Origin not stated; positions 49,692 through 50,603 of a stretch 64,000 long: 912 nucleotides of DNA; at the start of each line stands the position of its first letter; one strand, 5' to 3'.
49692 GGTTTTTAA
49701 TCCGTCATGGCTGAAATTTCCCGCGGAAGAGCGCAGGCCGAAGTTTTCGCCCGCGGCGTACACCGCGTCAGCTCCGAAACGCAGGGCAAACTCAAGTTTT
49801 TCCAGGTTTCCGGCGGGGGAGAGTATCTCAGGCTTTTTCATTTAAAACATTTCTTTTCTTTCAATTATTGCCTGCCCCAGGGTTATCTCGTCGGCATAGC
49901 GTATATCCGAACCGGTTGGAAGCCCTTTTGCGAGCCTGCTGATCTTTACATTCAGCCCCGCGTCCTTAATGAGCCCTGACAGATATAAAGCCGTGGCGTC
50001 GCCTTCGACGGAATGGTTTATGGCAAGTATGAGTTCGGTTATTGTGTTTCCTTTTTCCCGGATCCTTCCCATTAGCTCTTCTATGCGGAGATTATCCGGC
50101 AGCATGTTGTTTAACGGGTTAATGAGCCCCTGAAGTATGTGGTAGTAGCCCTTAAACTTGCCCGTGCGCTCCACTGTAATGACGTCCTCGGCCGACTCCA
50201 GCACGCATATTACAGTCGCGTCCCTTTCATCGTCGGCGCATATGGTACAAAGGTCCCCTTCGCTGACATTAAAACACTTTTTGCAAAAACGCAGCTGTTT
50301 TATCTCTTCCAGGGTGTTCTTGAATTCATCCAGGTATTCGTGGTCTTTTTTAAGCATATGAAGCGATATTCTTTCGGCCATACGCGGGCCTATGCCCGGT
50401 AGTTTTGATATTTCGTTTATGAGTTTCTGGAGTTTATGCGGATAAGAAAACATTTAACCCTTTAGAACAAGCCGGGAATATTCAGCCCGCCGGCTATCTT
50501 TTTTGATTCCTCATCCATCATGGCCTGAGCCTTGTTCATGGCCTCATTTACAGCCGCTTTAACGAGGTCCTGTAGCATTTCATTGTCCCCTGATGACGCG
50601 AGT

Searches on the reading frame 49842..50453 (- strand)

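Call 36: search_protein_families(library=pfam, proteins=[window:49842-50453:-], max_evalue=0.0001)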
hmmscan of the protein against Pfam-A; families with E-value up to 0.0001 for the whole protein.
window:49842-50453:- (203 aa): 5 families
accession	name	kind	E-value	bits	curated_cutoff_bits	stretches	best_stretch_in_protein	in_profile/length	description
PF13662.12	Toprim_4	-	1.2e-18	67.5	25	1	81-174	2-84/85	Toprim domain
PF21176.3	RecR_HhH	-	3.4e-11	43.2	27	1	8-50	1-43/45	RecR, helix-hairpin-helix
PF02132.21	RecR_ZnF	-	3e-09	36.9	22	1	54-74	1-21/21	RecR, Cys4-zinc finger domain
PF21175.2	RecR_C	-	9.3e-09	35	22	1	177-200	1-24/24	RecR, C-terminal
PF01751.28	Toprim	-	2.8e-08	34.3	23.1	1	81-174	1-96/96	Toprim domain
